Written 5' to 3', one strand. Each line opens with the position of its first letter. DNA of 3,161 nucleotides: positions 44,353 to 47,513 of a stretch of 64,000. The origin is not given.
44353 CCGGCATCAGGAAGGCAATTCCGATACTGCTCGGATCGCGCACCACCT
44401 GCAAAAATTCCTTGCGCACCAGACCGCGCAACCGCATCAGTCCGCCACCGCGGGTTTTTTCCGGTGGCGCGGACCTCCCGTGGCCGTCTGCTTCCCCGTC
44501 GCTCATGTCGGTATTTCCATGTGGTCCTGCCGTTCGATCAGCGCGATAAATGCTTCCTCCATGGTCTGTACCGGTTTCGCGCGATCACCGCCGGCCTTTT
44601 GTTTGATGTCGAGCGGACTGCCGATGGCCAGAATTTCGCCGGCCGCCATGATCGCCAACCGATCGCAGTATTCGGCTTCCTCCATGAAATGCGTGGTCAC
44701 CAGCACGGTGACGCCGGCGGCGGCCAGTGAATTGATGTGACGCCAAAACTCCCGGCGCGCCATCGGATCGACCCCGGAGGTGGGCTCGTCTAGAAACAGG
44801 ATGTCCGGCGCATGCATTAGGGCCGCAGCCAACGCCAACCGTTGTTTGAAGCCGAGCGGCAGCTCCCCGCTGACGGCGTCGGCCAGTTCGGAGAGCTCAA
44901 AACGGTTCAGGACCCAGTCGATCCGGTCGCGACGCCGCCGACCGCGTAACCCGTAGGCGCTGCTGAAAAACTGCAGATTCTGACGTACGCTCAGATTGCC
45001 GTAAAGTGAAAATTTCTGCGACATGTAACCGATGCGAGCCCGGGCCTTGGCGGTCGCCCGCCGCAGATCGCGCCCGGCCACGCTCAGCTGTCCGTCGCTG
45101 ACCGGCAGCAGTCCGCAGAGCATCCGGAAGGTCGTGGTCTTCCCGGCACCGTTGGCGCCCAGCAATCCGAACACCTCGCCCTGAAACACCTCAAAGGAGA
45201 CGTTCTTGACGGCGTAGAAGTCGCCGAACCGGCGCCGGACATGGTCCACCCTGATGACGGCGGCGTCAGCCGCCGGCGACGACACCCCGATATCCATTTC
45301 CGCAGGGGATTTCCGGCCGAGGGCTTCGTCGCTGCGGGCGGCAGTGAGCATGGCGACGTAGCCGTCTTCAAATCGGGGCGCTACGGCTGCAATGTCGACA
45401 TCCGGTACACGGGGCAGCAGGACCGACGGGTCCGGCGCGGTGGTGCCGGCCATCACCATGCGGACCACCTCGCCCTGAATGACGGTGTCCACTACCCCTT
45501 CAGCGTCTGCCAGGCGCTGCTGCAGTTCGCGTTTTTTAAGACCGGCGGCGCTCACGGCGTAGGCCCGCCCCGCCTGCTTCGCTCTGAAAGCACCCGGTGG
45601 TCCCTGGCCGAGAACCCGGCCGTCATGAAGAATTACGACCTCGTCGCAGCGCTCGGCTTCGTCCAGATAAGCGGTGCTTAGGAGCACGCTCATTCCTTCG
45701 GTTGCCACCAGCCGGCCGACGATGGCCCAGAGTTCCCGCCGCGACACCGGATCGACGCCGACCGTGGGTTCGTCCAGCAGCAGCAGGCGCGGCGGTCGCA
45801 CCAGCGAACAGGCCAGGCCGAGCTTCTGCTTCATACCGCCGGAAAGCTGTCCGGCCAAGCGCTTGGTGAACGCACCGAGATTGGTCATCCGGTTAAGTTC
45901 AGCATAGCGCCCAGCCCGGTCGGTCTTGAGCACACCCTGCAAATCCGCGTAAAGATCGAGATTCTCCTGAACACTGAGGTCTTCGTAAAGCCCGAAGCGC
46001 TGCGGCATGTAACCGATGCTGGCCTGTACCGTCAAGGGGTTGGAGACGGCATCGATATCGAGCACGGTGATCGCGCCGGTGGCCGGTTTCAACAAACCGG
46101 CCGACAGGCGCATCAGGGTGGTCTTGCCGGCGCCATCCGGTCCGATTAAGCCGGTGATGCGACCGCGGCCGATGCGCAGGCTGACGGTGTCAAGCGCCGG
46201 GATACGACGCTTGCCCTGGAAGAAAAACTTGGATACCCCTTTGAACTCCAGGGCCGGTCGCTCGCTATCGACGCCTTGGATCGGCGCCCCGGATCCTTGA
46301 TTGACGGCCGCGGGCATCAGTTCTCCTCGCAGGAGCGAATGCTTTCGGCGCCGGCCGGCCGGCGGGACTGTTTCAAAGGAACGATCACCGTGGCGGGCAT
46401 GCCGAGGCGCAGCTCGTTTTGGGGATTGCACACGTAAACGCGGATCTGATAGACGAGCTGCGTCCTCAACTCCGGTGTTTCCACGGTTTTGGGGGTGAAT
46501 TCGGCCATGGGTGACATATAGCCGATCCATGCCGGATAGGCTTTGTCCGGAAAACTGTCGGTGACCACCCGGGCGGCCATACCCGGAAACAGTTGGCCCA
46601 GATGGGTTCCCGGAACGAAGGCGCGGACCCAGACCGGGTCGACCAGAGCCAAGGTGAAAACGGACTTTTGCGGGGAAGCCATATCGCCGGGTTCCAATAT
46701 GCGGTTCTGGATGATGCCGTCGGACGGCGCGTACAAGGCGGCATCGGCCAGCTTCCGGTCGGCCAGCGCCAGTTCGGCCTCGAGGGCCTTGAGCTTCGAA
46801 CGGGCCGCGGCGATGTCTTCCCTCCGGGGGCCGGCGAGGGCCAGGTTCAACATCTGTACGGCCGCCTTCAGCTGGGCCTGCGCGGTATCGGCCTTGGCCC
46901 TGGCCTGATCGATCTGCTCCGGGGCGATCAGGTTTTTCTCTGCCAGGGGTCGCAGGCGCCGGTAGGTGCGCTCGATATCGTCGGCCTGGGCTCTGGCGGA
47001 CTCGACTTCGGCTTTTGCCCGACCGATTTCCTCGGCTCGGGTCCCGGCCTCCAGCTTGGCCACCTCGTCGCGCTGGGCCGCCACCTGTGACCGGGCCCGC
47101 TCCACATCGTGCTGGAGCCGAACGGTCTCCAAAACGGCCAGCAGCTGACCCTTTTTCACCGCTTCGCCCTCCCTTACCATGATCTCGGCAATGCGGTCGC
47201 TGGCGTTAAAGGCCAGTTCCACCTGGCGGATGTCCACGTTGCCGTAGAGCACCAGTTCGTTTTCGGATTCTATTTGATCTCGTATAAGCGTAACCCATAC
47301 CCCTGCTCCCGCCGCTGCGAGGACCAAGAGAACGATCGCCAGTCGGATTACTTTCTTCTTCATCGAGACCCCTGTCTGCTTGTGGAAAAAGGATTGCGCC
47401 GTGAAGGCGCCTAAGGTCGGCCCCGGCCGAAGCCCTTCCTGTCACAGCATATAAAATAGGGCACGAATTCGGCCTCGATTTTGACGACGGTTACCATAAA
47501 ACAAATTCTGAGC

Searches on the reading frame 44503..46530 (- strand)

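Call 20: search_protein_families(library=pfam, proteins=[window:44503-46530:-], max_evalue=0.00001)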
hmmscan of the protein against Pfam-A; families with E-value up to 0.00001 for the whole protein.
window:44503-46530:- (675 aa): 2 families
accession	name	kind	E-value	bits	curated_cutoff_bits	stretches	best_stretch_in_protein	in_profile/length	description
PF00005.33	ABC_tran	-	6.6e-61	205.3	25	2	441-585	1-137/137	ABC transporter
PF13304.12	AAA_21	-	9.5e-21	75.6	27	1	540-614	221-298/304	AAA domain, putative AbiEii toxin, Type IV TA system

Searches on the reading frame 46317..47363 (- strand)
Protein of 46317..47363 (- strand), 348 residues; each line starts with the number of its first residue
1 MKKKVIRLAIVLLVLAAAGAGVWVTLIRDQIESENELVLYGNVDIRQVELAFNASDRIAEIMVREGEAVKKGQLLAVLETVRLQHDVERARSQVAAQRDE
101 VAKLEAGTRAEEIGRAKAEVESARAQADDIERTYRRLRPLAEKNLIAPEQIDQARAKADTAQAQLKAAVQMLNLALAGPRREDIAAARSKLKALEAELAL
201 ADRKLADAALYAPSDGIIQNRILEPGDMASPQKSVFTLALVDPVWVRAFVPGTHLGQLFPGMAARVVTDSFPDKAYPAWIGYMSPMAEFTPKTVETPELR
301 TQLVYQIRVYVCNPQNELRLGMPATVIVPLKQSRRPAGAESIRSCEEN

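Call 20: search_protein_families(library=pfam, proteins=[window:46317-47363:-], max_evalue=0.00001)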
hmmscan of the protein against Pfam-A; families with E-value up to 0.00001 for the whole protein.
window:46317-47363:- (348 aa): 2 families
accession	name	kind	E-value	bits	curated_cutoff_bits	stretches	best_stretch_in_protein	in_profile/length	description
PF16576.10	HlyD_D23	-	1.6e-18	67.2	30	1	41-323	10-213/214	Barrel-sandwich domain of CusB or HlyD membrane-fusion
PF13437.12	HlyD_3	-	2.3e-13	51.3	22.2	1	210-294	2-85/106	HlyD family secretion protein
